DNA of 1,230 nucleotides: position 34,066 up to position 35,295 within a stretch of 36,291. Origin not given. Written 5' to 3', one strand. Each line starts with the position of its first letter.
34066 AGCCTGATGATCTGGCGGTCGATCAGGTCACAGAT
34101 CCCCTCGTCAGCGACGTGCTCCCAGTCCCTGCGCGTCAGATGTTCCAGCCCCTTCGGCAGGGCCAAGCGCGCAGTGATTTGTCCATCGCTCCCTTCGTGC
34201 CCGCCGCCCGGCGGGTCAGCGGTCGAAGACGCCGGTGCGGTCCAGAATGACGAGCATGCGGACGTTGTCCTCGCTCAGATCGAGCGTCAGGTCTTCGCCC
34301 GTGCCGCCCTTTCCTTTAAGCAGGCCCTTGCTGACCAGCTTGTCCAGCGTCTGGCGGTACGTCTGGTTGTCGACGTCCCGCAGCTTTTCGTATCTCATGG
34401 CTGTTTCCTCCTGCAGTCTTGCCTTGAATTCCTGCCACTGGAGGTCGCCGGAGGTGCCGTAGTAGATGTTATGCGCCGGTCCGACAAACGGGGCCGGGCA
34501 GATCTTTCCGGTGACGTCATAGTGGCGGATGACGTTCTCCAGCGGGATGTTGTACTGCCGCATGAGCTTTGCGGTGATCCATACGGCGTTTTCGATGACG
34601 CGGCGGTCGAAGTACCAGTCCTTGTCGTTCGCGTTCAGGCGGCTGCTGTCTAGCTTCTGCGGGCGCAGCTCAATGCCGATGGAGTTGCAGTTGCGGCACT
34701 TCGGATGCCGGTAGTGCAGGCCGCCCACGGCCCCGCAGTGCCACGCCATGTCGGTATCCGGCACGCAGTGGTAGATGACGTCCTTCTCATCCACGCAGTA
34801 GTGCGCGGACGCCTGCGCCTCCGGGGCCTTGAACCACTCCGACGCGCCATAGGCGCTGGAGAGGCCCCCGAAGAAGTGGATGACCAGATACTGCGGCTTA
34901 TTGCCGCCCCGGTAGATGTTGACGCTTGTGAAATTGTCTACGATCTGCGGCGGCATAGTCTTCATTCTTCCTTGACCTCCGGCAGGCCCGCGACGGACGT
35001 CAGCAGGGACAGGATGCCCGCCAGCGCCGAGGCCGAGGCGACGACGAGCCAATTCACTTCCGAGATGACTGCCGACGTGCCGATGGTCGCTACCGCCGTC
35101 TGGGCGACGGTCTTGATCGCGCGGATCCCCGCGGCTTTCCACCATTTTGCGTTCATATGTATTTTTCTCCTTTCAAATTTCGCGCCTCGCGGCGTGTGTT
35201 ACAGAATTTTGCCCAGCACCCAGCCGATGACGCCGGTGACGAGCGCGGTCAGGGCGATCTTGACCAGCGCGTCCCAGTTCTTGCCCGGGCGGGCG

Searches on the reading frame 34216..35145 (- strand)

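Call 21: search_protein_families(library=pfam, proteins=[window:34216-35145:-], max_evalue=0.001)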
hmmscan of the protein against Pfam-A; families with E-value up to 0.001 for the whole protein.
window:34216-35145:- (309 aa): 1 family
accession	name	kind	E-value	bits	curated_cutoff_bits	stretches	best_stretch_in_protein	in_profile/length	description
PF01510.30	Amidase_2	-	2e-24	86.8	26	1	81-219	2-131/131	N-acetylmuramoyl-L-alanine amidase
